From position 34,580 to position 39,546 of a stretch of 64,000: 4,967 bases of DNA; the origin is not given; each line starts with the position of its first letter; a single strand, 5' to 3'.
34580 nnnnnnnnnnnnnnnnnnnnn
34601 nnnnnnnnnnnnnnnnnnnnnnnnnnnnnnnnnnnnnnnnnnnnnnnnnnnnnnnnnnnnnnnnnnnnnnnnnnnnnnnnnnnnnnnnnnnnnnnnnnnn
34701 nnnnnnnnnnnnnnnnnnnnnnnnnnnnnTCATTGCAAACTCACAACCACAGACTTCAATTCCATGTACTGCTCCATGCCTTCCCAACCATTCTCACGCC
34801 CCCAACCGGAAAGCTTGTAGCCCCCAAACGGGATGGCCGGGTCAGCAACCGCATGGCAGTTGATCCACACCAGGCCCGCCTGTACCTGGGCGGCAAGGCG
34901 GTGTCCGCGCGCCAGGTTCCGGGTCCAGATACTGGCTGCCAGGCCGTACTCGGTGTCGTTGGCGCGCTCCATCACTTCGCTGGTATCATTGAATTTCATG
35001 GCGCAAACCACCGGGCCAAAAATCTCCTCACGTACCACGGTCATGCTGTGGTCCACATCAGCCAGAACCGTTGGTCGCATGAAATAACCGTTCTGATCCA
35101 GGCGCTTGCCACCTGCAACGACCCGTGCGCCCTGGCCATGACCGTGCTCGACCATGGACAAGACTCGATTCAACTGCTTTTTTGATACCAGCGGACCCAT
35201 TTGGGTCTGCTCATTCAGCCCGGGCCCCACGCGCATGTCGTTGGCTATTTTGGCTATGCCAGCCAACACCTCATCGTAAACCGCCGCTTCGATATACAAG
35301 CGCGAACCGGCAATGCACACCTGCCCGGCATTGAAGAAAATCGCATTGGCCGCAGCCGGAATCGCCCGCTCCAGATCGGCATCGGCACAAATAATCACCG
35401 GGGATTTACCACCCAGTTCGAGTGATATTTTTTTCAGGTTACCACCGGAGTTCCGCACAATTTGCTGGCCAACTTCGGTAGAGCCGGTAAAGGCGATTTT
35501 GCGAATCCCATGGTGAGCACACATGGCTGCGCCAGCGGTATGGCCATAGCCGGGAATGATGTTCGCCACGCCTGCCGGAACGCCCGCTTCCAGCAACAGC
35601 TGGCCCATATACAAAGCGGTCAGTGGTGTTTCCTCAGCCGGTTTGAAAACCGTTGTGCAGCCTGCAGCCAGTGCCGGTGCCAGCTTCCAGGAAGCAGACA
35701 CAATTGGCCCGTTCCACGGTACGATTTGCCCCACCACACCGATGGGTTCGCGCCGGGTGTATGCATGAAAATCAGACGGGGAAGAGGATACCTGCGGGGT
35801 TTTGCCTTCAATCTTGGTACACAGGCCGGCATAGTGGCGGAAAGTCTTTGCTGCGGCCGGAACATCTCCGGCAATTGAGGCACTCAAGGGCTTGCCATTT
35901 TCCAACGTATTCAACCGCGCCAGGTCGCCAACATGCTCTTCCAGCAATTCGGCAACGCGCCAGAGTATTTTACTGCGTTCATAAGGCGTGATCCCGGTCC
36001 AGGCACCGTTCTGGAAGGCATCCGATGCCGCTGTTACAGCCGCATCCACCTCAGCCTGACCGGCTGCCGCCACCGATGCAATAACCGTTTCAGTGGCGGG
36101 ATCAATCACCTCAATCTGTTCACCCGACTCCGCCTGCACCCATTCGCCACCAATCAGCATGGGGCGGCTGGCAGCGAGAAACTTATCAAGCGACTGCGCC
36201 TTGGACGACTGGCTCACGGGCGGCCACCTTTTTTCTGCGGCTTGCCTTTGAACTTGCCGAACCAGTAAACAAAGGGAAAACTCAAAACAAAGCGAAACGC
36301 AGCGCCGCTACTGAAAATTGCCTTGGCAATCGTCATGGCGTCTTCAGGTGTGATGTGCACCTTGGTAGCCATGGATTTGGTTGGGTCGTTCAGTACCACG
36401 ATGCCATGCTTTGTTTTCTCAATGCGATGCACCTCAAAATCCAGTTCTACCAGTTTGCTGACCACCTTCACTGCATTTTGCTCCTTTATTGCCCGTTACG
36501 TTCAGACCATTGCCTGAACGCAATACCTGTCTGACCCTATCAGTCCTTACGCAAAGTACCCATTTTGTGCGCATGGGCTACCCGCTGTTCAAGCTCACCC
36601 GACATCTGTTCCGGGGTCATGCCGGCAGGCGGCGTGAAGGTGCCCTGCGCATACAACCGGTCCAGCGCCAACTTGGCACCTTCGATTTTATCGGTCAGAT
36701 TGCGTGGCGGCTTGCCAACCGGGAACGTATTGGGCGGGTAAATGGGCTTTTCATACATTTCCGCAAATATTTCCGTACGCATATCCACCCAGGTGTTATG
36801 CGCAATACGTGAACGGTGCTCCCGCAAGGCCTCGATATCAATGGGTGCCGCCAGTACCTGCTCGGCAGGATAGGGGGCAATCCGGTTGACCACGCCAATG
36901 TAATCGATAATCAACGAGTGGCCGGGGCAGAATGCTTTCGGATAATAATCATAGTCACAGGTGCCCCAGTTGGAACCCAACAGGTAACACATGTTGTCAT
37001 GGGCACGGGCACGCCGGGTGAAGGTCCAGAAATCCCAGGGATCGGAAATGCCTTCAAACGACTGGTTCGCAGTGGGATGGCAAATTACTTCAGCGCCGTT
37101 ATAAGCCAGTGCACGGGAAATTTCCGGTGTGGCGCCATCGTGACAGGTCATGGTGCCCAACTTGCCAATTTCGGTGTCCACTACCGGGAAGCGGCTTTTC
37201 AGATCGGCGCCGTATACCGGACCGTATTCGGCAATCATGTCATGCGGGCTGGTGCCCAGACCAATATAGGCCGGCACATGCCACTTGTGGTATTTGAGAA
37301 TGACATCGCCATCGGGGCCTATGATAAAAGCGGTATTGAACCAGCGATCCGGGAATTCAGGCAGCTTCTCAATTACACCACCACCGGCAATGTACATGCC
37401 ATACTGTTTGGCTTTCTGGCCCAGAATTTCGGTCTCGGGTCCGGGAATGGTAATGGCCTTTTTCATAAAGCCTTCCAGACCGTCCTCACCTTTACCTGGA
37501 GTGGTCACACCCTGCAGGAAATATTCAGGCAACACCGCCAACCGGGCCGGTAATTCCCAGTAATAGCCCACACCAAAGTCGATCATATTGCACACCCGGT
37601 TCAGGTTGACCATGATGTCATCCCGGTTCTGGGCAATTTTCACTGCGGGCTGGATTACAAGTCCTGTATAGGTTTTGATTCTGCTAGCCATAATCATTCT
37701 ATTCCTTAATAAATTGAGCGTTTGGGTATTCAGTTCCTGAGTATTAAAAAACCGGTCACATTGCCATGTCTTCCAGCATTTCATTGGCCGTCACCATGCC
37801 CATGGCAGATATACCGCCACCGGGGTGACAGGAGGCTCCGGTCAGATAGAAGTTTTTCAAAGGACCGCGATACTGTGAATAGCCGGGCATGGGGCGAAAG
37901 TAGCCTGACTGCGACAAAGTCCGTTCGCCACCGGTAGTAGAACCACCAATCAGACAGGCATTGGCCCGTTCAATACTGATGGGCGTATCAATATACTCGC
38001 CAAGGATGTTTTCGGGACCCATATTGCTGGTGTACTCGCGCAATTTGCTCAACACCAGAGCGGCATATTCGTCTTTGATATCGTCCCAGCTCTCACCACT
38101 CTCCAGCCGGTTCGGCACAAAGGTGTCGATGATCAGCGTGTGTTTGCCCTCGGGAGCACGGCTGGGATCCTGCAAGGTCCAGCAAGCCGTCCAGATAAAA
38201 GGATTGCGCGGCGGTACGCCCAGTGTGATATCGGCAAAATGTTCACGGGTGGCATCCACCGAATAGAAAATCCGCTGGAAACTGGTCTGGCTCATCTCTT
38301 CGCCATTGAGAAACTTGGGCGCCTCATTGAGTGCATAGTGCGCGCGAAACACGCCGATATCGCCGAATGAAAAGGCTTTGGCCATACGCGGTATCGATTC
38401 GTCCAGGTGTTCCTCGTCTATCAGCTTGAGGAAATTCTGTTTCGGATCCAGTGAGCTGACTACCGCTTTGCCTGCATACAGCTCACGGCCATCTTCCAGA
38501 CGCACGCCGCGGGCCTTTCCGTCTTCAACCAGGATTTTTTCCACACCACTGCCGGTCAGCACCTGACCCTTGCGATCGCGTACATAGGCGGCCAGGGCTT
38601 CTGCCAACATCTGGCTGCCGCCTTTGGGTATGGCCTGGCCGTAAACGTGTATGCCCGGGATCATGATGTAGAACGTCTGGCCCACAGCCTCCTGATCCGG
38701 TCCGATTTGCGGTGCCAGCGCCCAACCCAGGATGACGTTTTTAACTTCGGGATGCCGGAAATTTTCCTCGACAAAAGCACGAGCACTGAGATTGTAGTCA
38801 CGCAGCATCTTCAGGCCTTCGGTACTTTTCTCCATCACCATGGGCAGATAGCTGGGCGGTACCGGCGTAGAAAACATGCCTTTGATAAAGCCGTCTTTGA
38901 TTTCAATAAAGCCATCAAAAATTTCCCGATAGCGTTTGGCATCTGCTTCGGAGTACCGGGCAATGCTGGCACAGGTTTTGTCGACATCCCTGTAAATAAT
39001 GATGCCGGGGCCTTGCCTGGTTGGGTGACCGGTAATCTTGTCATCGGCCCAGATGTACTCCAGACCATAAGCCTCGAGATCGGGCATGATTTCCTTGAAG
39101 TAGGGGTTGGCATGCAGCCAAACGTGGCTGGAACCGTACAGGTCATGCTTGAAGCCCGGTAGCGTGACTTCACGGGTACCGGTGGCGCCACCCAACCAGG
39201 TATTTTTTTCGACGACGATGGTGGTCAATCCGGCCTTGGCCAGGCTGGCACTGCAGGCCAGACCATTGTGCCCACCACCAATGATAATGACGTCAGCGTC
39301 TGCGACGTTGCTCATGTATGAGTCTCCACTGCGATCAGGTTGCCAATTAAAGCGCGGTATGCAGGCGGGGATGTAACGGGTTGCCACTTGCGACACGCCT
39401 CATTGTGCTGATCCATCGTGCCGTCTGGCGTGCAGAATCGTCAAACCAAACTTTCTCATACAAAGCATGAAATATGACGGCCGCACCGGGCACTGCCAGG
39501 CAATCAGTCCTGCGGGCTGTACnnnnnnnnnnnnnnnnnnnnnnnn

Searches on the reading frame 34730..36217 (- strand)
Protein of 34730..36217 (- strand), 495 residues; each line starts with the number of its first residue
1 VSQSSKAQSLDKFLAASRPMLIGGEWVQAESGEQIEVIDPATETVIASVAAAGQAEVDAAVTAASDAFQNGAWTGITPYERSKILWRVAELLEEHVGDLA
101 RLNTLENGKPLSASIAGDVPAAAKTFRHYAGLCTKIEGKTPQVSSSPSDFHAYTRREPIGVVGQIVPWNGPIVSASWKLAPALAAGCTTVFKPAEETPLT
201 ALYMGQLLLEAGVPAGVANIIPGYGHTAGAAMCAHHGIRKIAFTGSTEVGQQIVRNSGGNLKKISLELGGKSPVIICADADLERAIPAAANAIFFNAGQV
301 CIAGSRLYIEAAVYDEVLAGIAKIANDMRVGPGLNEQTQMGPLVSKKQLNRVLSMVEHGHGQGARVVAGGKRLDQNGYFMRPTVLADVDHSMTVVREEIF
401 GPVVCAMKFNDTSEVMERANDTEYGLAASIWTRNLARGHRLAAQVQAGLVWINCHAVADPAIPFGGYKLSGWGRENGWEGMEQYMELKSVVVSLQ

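Call 60: search_protein_families(library=pfam, proteins=[window:34730-36217:-], max_evalue=0.00001)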
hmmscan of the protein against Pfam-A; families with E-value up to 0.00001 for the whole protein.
window:34730-36217:- (495 aa): 1 family
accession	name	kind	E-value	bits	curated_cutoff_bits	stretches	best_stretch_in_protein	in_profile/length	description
PF00171.27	Aldedh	-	9.8e-179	595.1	23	1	26-490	1-461/461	Aldehyde dehydrogenase family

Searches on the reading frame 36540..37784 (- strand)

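Call 60: search_protein_families(library=pfam, proteins=[window:36540-37784:-], max_evalue=0.00001)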
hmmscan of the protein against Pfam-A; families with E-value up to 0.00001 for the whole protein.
window:36540-37784:- (414 aa): 1 family
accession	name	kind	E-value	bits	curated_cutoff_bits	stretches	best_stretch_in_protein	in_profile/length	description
PF00795.27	CN_hydrolase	-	6.5e-31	108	23.2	1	60-323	17-254/256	Carbon-nitrogen hydrolase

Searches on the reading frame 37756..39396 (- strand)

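Call 60: search_protein_families(library=pfam, proteins=[window:37756-39396:-], max_evalue=0.00001)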
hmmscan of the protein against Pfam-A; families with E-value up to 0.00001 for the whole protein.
window:37756-39396:- (546 aa): 7 families
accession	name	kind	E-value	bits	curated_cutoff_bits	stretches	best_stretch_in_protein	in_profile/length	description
PF01593.30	Amino_oxidase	-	1.7e-13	51.1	19.8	1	45-527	3-427/443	Flavin containing amine oxidoreductase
PF01266.30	DAO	-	2.1e-11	44.4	27.9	1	35-74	1-41/353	FAD dependent oxidoreductase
PF13450.12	NAD_binding_8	-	4.6e-10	40.1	21.9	1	38-104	1-65/68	NAD(P)-binding Rossmann-like domain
PF00890.30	FAD_binding_2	-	1.2e-09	38.4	20.4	1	35-72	1-38/414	FAD binding domain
PF12831.13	FAD_oxidored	-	9.8e-09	35.4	27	1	35-72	1-38/416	FAD dependent oxidoreductase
PF01946.23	Thi4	-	2.6e-06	27.3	26.2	1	28-73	12-58/235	Thi4 family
PF07992.20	Pyr_redox_2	-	7.5e-06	26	26.1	0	35-72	2-40/291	Pyridine nucleotide-disulphide oxidoreductase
